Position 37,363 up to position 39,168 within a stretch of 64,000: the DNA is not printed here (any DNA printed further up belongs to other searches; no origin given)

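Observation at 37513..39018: Orphan HNH + ParB/DndB-like (DGQHK) fusion downstream of rpoC: candidate undescribed single-gene defence nuclease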

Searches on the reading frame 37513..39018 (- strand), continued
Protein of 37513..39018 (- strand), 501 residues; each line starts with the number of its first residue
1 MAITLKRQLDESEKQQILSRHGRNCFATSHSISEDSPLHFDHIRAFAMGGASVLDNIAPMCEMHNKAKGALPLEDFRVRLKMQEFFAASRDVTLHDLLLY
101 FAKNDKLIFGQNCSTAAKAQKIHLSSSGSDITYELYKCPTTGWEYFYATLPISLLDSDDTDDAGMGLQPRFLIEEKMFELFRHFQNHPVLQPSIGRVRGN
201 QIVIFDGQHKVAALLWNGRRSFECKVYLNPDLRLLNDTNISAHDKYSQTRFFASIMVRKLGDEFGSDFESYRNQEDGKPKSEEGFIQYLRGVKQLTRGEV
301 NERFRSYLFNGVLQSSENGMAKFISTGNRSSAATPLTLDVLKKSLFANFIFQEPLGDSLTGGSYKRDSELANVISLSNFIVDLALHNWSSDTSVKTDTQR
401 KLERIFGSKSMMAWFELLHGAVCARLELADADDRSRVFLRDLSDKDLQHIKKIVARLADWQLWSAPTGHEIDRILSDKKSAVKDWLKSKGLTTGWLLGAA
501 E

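Call 23: find_related_loci(query=A1, collection=genome_contigs, flank=10000)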
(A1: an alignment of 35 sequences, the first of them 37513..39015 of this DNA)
Query A1 (500 aa) in genome_contigs; peptide patterns used: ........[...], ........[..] (x = any residue, [..] = any of these).
550 stretches matched a pattern; 486 encode a relative of the query (tblastn E <= 1e-3); the best 80 are kept; 80 distinct loci.
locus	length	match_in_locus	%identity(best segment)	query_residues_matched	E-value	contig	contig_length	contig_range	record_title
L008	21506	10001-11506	57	1-500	0e+0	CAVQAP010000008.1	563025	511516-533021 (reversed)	MAG: uncultured Acidobacteriota bacterium isolate MFD03323.bin.1.98 genome assembly, contig: contig_27772, whole genome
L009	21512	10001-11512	58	1-500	0e+0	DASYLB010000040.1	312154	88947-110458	MAG TPA_asm: Pyrinomonadaceae bacterium isolate SMAG_U4337 k141_287157, whole genome shotgun sequence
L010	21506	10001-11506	56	1-500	0e+0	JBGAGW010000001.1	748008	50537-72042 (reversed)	MAG: Limisphaerales bacterium isolate MAG_MBR_H125.2 MBRH125-2_opera_contig_47, whole genome shotgun sequence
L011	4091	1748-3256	58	1-500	0e+0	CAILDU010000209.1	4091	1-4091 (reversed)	MAG: uncultured Verrucomicrobia subdivision 3 bacterium isolate VK4_bin-0324 genome assembly, contig: bin-0324:209/209,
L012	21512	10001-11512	57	1-500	0e+0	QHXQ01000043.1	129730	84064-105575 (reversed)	MAG: Acidobacteria bacterium isolate gp4 AA16 14_0919_09_20cm_scaffold_50_curated, whole genome shotgun sequence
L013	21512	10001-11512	57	1-500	0e+0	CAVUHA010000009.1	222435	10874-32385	MAG: uncultured Alphaproteobacteria bacterium isolate MFD02134.bin.1.272 genome assembly, contig: contig_92, whole genom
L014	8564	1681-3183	55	1-500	0e+0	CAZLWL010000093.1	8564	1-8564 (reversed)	MAG TPA_asm: uncultured Pirellulales bacterium isolate SRP068000_co1_351 genome assembly, contig: NODE_16638_length_8564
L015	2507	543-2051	57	1-500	0e+0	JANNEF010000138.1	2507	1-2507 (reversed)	MAG: Verrucomicrobiota bacterium isolate OTE_75_metabat_426 OTE_75_k141_4339074, whole genome shotgun sequence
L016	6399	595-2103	55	1-500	0e+0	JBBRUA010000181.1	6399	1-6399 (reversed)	MAG: Pyrinomonadales bacterium isolate La3_concoct.064 La3_concoct.064_K_2054011_L_6399_cov_13.0038, whole genome shotgu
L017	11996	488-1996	57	1-500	0e+0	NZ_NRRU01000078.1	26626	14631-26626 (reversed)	Rubrivivax gelatinosus strain IM 151 scaffold0078, whole genome shotgun sequence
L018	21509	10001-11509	55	1-500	0e+0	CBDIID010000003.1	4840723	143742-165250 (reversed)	MAG: Turneriella sp. isolate 802509c0-b26d-462d-ab64-db586ef3a1ee genome assembly, contig: chromosome_2, whole genome sh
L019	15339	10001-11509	56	1-500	0e+0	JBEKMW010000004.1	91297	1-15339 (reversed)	MAG: Verrucomicrobiota bacterium isolate SPRUCE 402 SPRUCE_402_4, whole genome shotgun sequence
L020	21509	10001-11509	55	1-500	0e+0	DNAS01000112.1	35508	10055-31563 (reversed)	MAG TPA_asm: Phycisphaerales bacterium isolate UBA12270 contig_10439, whole genome shotgun sequence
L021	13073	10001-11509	54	1-500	0e+0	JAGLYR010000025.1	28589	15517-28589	MAG: Candidatus Eisenbacteria bacterium isolate RS_13_32 ZL320.bin.32.fa_25, whole genome shotgun sequence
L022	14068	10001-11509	56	1-500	0e+0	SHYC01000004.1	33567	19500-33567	MAG: Dehalococcoidia bacterium isolate Baikal-deep-G109 BACOMB-C5669, whole genome shotgun sequence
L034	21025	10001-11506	56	2-500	0e+0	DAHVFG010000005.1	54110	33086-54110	MAG TPA_asm: Chloroflexi bacterium isolate clean1712 NODE_5_length_54110_cov_9.303596, whole genome shotgun sequence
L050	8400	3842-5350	53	1-500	1e-179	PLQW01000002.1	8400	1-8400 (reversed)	MAG: Acidobacteriaceae bacterium isolate bog_382 73.20120700_S1X.44_contig_37832, whole genome shotgun sequence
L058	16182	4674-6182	52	1-500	4e-175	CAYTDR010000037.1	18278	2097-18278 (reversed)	MAG TPA_asm: uncultured Candidatus Obscuribacterales bacterium isolate SRP302895_co1_402 genome assembly, contig: NODE_5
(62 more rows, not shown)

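Call 31: search_protein_families(library=pfam, alignment_id=A2, max_evalue=0.00001)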
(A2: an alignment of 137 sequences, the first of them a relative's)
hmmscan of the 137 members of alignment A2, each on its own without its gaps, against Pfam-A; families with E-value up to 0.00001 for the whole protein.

A. member 1, L008:8761-9093:- (110 aa): 0 families

B. families by the number of members that match (of 137 scanned): 111 families (the first 25 are shown)
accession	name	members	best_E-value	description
PF04851.21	ResIII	7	1.6e-37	Type III restriction enzyme, res subunit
PF02384.22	N6_Mtase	6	1.1e-70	N-6 DNA Methylase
PF00270.35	DEAD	6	6.6e-09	DEAD/DEAH box helicase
PF07669.17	Eco57I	6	7.3e-08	Eco57I restriction-modification methylase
PF08463.15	EcoEI_R_C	5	1.2e-32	EcoEI R protein C-terminal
PF18766.7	SWI2_SNF2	5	3.4e-18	SWI2/SNF2 ATPase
PF01170.24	UPF0020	5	1.8e-11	RMKL-like, methyltransferase domain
PF00271.37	Helicase_C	4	6.5e-21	Helicase conserved C-terminal domain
PF00941.27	FAD_binding_5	3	3.2e-48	FAD binding domain in molybdopterin dehydrogenase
PF03450.22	CO_deh_flav_C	3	9.6e-25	CO dehydrogenase flavoprotein C-terminal domain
PF13588.12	HSDR_N_2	3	4.6e-23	Type I restriction enzyme R protein N terminus (HSDR_N)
PF01266.30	DAO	2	1.3e-66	FAD dependent oxidoreductase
PF00587.30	tRNA-synt_2b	2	4.3e-48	tRNA synthetase class II core domain (G, H, P, S and T)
PF01555.25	N6_N4_Mtase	2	4.6e-48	DNA methylase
PF00069.31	Pkinase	2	1.3e-47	Protein kinase domain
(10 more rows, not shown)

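Call 32: search_protein_families(library=padloc, alignment_id=A2, max_evalue=0.00001)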
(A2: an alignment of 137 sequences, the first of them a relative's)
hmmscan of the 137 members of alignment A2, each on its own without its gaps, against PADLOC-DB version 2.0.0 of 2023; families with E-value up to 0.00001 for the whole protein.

A. member 1, L008:8761-9093:- (110 aa): 0 families

B. families by the number of members that match (of 137 scanned): 501 families (the first 25 are shown)
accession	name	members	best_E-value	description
PDLC04134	mad2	7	4e-61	mads_2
PDLC03624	REase_MTase_IIG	7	2.8e-17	Type IIG restriction enzyme-methyltransferase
PDLC03018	MTase_I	6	0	Type I methyltransferase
PDLC03049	REase_I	6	8.7e-230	Type I restriction enzyme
PDLC03025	MTase_I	6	2e-197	Type I methyltransferase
PDLC03021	MTase_I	6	6.1e-161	Type I methyltransferase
PDLC03026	MTase_I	6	4.8e-73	Type I methyltransferase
PDLC03036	MTase_I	6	2.4e-72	Type I methyltransferase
PDLC03318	MTase_II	6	4.7e-68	Type II methyltransferase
PDLC03030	MTase_I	6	2.6e-65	Type I methyltransferase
PDLC03038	MTase_I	6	3.5e-44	Type I methyltransferase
PDLC03034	MTase_I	6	7.2e-44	Type I methyltransferase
PDLC03218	MTase_II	6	1.2e-43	Type II methyltransferase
PDLC03031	MTase_I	6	1.3e-35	Type I methyltransferase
PDLC03029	MTase_I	6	1.1e-32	Type I methyltransferase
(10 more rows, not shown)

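Call 37: search_protein_families(library=pfam, alignment_id=A3, max_evalue=0.1)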
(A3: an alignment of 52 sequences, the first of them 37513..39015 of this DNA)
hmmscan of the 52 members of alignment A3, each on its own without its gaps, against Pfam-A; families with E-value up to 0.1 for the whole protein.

A. member 1, window:37513-39015:- (500 aa): 2 families
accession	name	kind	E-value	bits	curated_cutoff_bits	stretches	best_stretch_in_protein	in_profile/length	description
PF01844.29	HNH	-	0.002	18.6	21.4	1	35-68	12-45/47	HNH endonuclease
PF20188.4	DUF6551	-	0.095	12.6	26.8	0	176-227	15-68/242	Family of unknown function (DUF6551)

B. families by the number of members that match (of 52 scanned): 15 families
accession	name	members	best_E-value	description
PF01844.29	HNH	48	1.3e-11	HNH endonuclease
PF14279.12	HNH_5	22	3.3e-09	HNH endonuclease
PF13395.12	HNH_4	19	1.3e-05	HNH endonuclease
PF20188.4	DUF6551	8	8.1e-05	Family of unknown function (DUF6551)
PF02945.21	Endonuclease_7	5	0.0021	Recombination endonuclease VII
PF22477.2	RepD-like_N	1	0.0062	Replication initiation protein, N-terminal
PF13744.12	HTH_37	1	0.015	Helix-turn-helix domain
PF09279.17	EF-hand_like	1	0.023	Phosphoinositide-specific phospholipase C, efhand-like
PF07833.16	Cu_amine_oxidN1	1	0.033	Copper amine oxidase N-terminal domain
PF05006.17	PIF3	1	0.038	Per os infectivity factor 3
PF02354.21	Latrophilin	1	0.046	Latrophilin Cytoplasmic C-terminal region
PF23107.1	Zf-C2H2_ZNF451_C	1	0.056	Two consecutive Zinc fingers C2H2 type, ZNF451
PF01105.29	EMP24_GP25L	1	0.067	emp24/gp25L/p24 family/GOLD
PF09943.14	DUF2175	1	0.084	Uncharacterized protein conserved in archaea (DUF2175)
PF14000.11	Packaging_FI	1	0.097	DNA packaging protein FI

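Call 38: search_solved_structures(query=A3, max_evalue=10, show_alignments=3)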
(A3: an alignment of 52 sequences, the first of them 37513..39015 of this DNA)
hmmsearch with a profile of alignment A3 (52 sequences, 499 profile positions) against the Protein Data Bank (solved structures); distinct sequences matched with E-value up to 10: 44.
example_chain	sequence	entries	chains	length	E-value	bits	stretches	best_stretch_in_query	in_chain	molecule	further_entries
6me0_C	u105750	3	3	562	1.9e-13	53.2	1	6-84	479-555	Maturase reverse transcriptase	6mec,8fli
8d2k_A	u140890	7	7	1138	1.4e-09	40.4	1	18-82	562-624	CRISPR-associated endonuclease, Csn1 family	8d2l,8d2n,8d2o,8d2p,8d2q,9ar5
4h9d_A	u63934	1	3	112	1.1e-08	37.6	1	13-77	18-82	HNH endonuclease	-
9k32_A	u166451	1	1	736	1.3e-07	34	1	6-78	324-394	HNH nuclease domain-containing protein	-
4ogc_A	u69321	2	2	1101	2.1e-07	33.3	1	23-81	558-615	HNH endonuclease domain protein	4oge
9wn6_B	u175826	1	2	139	6.5e-07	31.7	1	15-83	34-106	CRISPR-associated endonuclease Cas9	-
6jhw_B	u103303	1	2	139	6.6e-07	31.7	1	15-83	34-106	CRISPR-associated endonuclease Cas9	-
5vgb_A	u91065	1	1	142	6.8e-07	31.6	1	15-83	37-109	CRISPR-associated endonuclease Cas9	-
9j1y_A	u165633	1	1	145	7.1e-07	31.5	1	15-83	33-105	CRISPR-associated endonuclease Cas9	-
9j1z_B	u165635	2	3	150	7.5e-07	31.5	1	15-83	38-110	CRISPR-associated endonuclease Cas9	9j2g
8f43_A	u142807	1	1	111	1.3e-06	30.7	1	18-78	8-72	CRISPR-associated endonuclease Cas9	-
8if0_X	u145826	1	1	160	1.7e-06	30.3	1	15-83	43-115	CRISPR-associated endonuclease Cas9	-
6j9n_A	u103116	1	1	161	1.7e-06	30.3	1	15-83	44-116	CRISPR-associated endonuclease Cas9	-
7mpz_A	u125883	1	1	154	2.7e-06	29.6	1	16-78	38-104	CRISPR-associated endonuclease Cas9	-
10vb_A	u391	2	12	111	3e-06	29.5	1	18-78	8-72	CRISPR-associated endonuclease Cas9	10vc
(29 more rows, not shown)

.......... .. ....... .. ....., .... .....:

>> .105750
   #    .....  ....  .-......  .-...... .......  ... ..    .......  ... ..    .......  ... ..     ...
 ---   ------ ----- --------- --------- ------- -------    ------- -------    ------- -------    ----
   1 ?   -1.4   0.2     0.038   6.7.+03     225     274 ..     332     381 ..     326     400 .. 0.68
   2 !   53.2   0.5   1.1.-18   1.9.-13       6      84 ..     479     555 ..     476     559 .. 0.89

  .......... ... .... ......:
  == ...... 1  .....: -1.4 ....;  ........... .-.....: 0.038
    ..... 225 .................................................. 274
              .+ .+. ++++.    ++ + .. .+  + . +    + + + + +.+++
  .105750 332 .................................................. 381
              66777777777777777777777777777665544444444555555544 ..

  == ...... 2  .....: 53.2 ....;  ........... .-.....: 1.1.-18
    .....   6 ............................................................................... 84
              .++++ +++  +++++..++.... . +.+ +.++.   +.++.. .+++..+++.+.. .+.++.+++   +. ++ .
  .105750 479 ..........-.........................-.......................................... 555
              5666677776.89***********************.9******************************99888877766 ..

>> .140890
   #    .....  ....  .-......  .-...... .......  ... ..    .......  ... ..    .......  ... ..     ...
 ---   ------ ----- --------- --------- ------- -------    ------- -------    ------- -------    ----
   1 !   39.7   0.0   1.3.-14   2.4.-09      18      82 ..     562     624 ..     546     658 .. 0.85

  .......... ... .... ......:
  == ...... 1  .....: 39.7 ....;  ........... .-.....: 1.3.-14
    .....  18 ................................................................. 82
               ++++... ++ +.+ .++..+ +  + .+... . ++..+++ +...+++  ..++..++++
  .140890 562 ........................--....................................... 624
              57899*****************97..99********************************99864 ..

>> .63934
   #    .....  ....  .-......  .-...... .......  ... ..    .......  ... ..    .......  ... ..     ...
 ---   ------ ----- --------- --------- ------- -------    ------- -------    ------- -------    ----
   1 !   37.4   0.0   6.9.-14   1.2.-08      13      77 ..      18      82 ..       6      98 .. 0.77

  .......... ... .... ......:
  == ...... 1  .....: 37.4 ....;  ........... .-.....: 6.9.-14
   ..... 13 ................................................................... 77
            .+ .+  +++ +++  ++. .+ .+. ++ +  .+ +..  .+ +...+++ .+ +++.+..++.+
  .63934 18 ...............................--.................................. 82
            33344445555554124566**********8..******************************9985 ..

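Call 50: find_encoding_contigs(protein=P0002, flank=8000, max_places=4)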
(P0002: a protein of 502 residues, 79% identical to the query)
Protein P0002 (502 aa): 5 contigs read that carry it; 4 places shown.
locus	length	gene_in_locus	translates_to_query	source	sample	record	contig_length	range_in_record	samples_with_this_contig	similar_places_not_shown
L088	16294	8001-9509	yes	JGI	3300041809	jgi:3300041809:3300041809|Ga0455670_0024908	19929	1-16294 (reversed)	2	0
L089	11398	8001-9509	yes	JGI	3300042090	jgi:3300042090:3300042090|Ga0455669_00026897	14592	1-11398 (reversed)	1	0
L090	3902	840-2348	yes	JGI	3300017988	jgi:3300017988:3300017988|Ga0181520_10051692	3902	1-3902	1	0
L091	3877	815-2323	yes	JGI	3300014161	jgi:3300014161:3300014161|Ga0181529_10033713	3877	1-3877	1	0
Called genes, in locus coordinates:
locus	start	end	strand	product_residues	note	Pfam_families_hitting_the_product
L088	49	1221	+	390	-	PF00438:S-AdoMet_synt_N, PF02772:S-AdoMet_synt_M, PF02773:S-AdoMet_synt_C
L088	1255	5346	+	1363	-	PF13195:DUF4011, PF13086:AAA_11, PF13245:AAA_19 (faint), PF13604:AAA_30 (weak), PF13086:AAA_11, PF13087:AAA_12, PF18741:MTES_1575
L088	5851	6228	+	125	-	-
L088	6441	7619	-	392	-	PF13173:AAA_14, PF13635:DUF4143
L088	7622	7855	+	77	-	-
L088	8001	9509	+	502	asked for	-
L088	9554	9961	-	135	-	-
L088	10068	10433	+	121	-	-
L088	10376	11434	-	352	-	PF00589:Phage_integrase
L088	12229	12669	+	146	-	PF02357:NusG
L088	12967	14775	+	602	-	PF13727:CoA_binding_3, PF01073:3Beta_HSD (faint), PF01370:Epimerase, PF02719:Polysacc_synt_2, PF04321:RmlD_sub_bind, PF16363:GDP_Man_Dehyd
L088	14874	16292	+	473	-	?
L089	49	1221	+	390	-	PF00438:S-AdoMet_synt_N, PF02772:S-AdoMet_synt_M, PF02773:S-AdoMet_synt_C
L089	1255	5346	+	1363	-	PF13195:DUF4011, PF13086:AAA_11, PF13245:AAA_19 (faint), PF13604:AAA_30 (weak), PF13086:AAA_11, PF13087:AAA_12, PF18741:MTES_1575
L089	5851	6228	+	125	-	-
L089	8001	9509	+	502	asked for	-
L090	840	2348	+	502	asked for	-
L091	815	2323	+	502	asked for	-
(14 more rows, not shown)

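Call 53: search_dna_similar(query=window:37516-39018:-, collection=phages, mode=protein, max_evalue=0.001)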
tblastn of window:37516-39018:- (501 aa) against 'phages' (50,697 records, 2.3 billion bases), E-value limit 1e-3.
No match.

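Call 54: search_dna_similar(query=window:37516-39018:-, collection=plasmids, mode=protein, max_evalue=0.001)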
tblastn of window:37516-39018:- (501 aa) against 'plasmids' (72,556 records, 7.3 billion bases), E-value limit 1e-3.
No match.
